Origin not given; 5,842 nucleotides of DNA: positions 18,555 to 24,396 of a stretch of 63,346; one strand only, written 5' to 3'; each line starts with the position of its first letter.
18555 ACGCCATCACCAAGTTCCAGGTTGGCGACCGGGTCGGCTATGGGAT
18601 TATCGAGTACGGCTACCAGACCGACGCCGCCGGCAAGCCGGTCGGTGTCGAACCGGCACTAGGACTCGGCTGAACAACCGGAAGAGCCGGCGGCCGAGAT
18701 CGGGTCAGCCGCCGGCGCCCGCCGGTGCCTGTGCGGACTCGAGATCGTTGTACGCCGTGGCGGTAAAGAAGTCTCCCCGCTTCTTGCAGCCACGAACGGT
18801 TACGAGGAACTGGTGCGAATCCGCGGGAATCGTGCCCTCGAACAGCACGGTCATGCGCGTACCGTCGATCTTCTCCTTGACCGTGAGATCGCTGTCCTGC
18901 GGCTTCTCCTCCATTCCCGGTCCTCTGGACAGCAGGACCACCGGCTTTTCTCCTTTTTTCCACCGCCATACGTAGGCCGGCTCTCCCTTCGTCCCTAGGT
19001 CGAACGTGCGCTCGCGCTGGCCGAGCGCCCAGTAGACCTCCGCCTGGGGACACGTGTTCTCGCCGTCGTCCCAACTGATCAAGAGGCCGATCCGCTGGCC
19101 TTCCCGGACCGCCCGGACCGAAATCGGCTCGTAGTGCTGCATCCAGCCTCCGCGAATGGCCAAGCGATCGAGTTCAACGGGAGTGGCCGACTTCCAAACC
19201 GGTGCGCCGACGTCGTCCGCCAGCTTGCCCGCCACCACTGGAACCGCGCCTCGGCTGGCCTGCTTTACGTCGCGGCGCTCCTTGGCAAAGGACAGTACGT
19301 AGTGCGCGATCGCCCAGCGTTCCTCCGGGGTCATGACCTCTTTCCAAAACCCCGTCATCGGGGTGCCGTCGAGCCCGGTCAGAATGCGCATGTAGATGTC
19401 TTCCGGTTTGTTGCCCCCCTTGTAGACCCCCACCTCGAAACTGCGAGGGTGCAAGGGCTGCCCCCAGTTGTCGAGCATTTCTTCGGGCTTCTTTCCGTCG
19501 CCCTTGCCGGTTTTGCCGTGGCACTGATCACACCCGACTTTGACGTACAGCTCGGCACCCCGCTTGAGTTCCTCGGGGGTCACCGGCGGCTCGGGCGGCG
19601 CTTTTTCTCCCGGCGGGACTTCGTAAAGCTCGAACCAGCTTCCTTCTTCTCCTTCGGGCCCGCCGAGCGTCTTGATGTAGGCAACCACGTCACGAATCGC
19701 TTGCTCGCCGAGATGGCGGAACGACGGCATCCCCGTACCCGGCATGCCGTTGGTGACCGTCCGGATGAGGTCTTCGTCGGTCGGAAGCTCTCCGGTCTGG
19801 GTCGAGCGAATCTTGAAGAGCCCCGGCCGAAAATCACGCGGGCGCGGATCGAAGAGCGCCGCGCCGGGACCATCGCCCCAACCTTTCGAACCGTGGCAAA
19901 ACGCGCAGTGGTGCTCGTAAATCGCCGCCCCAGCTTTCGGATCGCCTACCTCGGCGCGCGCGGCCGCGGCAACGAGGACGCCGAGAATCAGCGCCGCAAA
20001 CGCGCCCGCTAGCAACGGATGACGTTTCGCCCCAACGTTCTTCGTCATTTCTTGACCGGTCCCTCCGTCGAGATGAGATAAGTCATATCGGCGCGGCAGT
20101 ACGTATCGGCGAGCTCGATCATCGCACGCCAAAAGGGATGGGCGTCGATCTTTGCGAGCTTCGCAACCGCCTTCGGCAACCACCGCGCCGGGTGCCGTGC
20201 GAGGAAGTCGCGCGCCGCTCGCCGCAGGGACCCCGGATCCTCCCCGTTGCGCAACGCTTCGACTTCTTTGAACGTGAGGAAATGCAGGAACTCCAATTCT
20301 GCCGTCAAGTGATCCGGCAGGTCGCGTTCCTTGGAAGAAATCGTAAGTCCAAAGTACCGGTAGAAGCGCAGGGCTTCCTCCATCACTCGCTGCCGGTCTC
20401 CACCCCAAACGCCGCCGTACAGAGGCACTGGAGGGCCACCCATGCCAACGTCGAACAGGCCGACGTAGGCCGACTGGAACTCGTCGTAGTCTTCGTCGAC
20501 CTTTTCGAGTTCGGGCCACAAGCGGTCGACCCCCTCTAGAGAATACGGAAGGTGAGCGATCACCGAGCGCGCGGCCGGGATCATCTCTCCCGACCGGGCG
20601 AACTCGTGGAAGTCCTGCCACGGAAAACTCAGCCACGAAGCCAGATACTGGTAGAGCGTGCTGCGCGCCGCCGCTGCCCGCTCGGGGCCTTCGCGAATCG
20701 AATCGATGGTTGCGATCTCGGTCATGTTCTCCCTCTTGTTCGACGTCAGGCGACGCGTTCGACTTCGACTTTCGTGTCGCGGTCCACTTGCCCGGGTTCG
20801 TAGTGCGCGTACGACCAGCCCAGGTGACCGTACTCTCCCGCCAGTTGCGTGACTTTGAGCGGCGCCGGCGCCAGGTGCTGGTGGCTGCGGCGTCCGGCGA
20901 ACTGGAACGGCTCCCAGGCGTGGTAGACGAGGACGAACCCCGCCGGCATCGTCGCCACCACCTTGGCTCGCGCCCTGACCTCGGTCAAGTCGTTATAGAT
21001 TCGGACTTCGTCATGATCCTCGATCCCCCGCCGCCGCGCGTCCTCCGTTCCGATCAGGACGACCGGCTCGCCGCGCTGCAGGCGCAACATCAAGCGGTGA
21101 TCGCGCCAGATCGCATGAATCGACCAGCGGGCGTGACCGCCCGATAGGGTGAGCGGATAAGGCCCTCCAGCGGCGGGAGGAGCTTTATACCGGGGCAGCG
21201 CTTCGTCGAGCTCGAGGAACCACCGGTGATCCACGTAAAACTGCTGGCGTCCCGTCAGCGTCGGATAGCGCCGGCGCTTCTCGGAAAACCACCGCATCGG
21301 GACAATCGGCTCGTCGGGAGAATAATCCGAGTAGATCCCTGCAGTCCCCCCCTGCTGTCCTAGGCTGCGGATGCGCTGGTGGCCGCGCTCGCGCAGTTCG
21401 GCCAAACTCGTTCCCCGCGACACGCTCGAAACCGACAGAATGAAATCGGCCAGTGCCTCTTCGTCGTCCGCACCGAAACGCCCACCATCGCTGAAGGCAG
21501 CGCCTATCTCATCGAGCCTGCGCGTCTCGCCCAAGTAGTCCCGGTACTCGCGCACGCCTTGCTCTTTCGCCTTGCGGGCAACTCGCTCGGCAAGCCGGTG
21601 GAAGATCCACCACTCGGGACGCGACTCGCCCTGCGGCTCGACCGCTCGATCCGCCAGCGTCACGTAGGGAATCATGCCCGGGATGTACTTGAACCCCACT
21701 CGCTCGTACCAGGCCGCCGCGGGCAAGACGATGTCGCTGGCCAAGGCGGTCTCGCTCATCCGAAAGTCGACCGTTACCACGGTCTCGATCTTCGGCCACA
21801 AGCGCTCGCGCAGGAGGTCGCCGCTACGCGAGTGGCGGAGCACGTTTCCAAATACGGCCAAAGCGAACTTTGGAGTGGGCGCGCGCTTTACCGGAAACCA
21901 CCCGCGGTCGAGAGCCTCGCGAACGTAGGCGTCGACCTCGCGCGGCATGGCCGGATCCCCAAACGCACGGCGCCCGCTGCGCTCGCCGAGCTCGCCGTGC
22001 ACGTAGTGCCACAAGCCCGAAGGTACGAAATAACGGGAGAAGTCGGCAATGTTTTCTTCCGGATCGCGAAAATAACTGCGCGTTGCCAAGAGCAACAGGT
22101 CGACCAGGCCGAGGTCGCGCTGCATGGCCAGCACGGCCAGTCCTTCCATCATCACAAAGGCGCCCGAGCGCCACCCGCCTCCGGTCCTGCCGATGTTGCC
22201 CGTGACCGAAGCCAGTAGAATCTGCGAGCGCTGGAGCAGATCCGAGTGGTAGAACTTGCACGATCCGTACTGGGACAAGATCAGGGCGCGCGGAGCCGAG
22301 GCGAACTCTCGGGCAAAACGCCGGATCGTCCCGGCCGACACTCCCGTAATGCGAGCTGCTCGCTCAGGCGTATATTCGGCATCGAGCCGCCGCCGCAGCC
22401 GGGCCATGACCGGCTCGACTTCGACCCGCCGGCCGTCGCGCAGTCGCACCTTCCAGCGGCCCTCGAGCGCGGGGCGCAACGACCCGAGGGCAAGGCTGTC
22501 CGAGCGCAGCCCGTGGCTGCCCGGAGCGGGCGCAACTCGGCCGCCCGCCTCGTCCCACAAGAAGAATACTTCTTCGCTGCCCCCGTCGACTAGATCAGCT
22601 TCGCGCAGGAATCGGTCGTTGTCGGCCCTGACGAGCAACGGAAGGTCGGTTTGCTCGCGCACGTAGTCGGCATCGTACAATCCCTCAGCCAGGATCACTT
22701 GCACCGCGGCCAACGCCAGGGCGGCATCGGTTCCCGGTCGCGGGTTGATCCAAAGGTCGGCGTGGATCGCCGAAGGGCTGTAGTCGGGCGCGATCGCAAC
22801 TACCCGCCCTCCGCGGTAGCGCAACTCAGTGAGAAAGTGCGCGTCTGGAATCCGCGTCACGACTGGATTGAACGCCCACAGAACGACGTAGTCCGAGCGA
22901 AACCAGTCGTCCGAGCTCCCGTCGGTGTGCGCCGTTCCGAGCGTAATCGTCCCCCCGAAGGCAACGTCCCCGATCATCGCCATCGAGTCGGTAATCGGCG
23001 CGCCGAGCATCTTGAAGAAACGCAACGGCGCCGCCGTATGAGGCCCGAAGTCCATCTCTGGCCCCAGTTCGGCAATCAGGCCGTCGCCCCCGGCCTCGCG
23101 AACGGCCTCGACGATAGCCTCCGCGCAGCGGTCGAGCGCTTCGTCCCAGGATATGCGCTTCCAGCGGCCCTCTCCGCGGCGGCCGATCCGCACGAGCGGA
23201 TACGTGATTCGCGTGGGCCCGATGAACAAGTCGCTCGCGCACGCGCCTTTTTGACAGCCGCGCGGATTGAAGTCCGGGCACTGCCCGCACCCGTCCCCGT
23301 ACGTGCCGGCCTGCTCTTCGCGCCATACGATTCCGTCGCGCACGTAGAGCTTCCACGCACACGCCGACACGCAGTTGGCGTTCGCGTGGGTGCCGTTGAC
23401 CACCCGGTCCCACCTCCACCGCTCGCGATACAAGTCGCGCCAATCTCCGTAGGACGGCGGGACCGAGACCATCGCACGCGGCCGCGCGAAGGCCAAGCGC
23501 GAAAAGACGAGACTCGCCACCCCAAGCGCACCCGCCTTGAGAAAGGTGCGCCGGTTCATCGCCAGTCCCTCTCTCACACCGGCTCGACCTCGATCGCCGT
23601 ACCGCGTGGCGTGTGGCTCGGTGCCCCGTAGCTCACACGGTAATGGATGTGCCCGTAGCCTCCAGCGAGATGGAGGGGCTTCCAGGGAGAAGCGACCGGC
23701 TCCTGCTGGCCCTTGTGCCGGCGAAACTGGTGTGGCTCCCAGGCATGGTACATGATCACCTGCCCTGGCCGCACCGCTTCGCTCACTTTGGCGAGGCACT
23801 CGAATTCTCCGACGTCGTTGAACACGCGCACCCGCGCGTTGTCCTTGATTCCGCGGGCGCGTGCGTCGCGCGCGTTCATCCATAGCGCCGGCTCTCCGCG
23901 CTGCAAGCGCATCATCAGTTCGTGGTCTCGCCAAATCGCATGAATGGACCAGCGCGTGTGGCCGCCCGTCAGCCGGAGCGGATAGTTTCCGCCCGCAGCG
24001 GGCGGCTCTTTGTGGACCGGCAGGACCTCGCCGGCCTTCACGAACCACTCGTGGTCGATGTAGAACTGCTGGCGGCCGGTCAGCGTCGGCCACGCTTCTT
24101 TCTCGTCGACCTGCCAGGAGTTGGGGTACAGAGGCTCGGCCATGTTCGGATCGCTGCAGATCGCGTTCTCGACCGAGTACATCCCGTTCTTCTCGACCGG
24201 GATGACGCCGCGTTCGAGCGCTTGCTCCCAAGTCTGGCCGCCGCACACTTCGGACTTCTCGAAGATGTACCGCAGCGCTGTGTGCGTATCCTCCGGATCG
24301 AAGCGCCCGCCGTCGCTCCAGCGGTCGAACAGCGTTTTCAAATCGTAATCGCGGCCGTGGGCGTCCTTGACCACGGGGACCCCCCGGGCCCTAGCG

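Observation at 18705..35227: A 16.5-kb, ten-gene colinear unit: marR, A6, cytochrome b, gamma, beta, A5, A4, A3, chaperone, cytochrome c fusion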

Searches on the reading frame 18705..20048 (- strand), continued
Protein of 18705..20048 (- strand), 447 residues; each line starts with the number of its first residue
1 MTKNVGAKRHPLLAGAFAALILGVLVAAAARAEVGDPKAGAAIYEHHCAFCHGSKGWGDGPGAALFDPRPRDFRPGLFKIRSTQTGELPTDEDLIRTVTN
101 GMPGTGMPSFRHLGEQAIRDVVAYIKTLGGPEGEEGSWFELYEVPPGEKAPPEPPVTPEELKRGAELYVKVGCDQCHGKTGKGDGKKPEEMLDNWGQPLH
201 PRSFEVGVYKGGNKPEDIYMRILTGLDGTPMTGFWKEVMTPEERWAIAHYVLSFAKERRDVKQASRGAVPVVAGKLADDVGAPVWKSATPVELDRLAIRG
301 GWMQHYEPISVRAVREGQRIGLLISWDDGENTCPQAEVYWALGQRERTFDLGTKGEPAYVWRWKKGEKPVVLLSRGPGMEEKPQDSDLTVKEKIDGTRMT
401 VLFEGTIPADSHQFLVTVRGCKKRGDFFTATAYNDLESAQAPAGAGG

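Call 78: find_encoding_contigs(protein=P0144, flank=8000, max_places=1)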
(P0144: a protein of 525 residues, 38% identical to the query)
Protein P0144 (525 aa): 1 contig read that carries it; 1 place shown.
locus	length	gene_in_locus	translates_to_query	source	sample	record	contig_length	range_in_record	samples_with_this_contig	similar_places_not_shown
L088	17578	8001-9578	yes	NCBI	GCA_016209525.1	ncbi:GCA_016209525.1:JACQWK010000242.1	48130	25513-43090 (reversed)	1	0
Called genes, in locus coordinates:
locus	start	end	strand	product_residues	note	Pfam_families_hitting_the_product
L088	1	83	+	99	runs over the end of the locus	PF02082:Rrf2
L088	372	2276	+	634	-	PF13385:Laminin_G_3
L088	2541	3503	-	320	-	PF02445:NadA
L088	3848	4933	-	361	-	PF00117:GATase, PF07722:Peptidase_C26 (weak), PF04343:DUF488, PF22751:DUF488-N3a, PF22752:DUF488-N3i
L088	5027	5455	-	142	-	-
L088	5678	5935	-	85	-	-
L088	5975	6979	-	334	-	PF19081:Ig_7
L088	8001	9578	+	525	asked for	PF00034:Cytochrom_C, PF13442:Cytochrome_CBB3, PF00034:Cytochrom_C, PF13442:Cytochrome_CBB3, PF09459:EB_dh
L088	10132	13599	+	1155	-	PF00384:Molybdopterin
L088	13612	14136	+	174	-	-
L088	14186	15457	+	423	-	PF13187:Fer4_9 (faint), PF12797:Fer4_2 (faint), PF12837:Fer4_6 (faint), PF13247:Fer4_11, PF12838:Fer4_7, PF13237:Fer4_10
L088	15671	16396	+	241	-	PF02613:Nitrate_red_del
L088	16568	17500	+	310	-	-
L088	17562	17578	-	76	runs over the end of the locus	-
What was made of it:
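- Full-length relatives sit where a gamma subunit would sit, next to alpha-beta-delta (L088, call 78).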

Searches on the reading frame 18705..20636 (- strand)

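Call 4: search_protein_families(library=pfam, proteins=[window:18705-20636:-], max_evalue=0.001)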
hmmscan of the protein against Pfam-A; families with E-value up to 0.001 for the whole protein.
window:18705-20636:- (643 aa): 2 families
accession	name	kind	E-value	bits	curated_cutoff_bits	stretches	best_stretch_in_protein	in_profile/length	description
PF13442.11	Cytochrome_CBB3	-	1.4e-22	80.2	27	2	232-321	2-68/68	Cytochrome C oxidase, cbb3-type, subunit III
PF00034.26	Cytochrom_C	-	6e-20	72.8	21.3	2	234-324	2-89/90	Cytochrome c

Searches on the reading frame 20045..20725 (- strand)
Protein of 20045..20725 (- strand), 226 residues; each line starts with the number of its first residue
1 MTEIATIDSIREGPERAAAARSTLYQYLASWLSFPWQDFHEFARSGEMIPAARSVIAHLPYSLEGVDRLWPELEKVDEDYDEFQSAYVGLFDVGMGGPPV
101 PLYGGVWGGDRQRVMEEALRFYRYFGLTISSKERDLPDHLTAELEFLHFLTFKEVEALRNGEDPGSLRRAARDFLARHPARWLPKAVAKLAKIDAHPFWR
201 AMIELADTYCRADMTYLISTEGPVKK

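Call 4: search_protein_families(library=pfam, proteins=[window:20045-20725:-], max_evalue=0.001)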
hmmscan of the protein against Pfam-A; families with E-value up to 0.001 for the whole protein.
window:20045-20725:- (226 aa): 1 family
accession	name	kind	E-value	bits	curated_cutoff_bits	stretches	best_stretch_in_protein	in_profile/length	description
PF02613.20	Nitrate_red_del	-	1.6e-19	70.7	22.2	1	65-187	7-135/136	Nitrate reductase delta subunit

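Call 26: search_protein_families(library=ncbifam, proteins=[window:20045-20725:-], max_evalue=0.00001)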
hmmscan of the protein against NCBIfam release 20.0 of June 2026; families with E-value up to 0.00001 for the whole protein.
window:20045-20725:- (226 aa): 3 families
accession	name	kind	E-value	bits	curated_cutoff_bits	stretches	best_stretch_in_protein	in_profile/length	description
TIGR03482.1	DMSO_red_II_cha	subfamily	6.1e-48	163.4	152.3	1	20-216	1-191/197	DMSO reductase family type II enzyme chaperone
NF042981.1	EthbenzDh_ebdD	equivalog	1.2e-26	93.8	360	1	15-197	13-196/222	ethylbenzene dehydrogenase subunit delta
NF003442.0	PRK04976.1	equivalog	7.3e-08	32.6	132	1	116-217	113-208/211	molecular chaperone TorD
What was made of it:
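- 20045..20725 (-): Delta: NarJ/EbdD-type private chaperone. TIGR03482 at 163 bits, above the cut-off of 152, plus PF02613 (calls 4, 26).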

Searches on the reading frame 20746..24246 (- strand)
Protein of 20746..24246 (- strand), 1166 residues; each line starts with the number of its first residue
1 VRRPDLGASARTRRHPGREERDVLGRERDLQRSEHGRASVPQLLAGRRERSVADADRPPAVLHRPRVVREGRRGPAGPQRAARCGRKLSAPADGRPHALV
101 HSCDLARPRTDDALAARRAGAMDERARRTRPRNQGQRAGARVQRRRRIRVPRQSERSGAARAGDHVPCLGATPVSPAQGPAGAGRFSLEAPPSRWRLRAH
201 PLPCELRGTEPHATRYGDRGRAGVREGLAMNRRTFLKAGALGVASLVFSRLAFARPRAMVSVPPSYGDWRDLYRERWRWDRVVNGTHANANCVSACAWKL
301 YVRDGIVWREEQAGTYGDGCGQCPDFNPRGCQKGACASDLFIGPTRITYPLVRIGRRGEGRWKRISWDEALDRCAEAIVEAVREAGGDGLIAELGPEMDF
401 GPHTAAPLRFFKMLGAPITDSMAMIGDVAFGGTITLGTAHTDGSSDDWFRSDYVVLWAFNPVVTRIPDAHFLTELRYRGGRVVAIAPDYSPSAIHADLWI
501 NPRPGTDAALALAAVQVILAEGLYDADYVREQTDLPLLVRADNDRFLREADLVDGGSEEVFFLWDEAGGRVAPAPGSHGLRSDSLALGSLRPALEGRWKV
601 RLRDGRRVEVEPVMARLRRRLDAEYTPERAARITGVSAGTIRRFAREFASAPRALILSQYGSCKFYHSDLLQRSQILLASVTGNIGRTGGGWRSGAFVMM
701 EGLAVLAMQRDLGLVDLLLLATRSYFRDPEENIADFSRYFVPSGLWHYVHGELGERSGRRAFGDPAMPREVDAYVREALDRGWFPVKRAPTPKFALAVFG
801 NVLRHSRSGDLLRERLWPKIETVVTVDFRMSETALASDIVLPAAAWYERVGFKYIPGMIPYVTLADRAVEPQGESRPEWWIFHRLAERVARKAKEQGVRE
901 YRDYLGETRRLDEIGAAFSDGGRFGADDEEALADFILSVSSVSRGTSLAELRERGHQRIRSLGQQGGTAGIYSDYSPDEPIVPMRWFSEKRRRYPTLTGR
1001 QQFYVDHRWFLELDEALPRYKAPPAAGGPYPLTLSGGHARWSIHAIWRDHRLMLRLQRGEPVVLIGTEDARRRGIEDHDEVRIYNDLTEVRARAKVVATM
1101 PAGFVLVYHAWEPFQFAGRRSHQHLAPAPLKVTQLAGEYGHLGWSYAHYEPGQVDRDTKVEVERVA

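Call 4: search_protein_families(library=pfam, proteins=[window:20746-24246:-], max_evalue=0.001)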
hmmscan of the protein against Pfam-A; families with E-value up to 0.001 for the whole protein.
window:20746-24246:- (1166 aa): 2 families
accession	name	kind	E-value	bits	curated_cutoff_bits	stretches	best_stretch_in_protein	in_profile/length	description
PF00384.28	Molybdopterin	-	9.6e-39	133.8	24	1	346-888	1-353/353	Molybdopterin oxidoreductase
PF01568.27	Molydop_binding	-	6e-14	52.4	26.8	1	1032-1113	1-82/110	Molydopterin dinucleotide binding domain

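Call 26: search_protein_families(library=ncbifam, proteins=[window:20746-23559:-], max_evalue=0.00001)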
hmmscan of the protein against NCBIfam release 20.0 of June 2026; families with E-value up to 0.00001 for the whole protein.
window:20746-23559:- (937 aa): 24 families
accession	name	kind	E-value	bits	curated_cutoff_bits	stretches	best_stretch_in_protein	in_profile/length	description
TIGR03479.1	DMSO_red_II_alp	subfamily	1.3e-279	930.2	984.75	1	3-934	1-913/913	molybdopterin-dependent oxidoreductase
NF042978.1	EthbenzDh_ebdA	equivalog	5.8e-171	570.5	2000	1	2-934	20-975/977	ethylbenzene dehydrogenase subunit alpha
TIGR01580.1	narG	equivalog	7.1e-102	341.9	1084.15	5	127-354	151-395/1235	nitrate reductase subunit alpha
TIGR02166.1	dmsA_ynfE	subfamily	1.6e-57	195.2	777.7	3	1-300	1-295/794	DMSO/selenate family reductase complex A subunit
TIGR01591.1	Fdh-alpha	equivalog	1.3e-47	162.3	666.25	3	63-304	6-238/672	formate dehydrogenase subunit alpha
NF041884.1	selenate_YnfF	exception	1.8e-47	161.7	1650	2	1-300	1-295/798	selenate/tellurate reductase subunit YnfF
NF041885.1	selenate_YnfE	exception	2.1e-46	158.2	1675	3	2-300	4-302/805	selenate/tellurate reductase subunit YnfE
NF011566.1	PRK14990.1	exception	6.5e-43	146.8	1600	3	57-300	61-315/814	dimethylsulfoxide reductase subunit A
NF012032.0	PRK15488.1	equivalog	8.3e-40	136.5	694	3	90-302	71-279/759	thiosulfate reductase PhsA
TIGR00509.1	bisC_fam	subfamily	1.2e-36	126.3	1017.55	3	564-676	414-526/772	molybdopterin guanine dinucleotide-containing S/N-oxide reductase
NF011682.0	PRK15102.1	equivalog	1.9e-26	92.4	909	1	563-665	469-573/829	trimethylamine-N-oxide reductase TorA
NF047855.1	AssmNtatRedNasC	equivalog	2.3e-25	89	1100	1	242-305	201-264/708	assimilatory nitrate reductase catalytic subunit NasC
TIGR02164.1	torA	equivalog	6.9e-25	87.3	1465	1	585-664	488-568/824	trimethylamine-N-oxide reductase TorA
TIGR02693.1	arsenite_ox_L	equivalog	3.7e-19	68.2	359.05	1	594-880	509-775/806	arsenate reductase (azurin) large subunit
TIGR01553.1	formate-DH-alph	equivalog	2.3e-18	65.4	814.2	2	222-313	222-313/1009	formate dehydrogenase-N subunit alpha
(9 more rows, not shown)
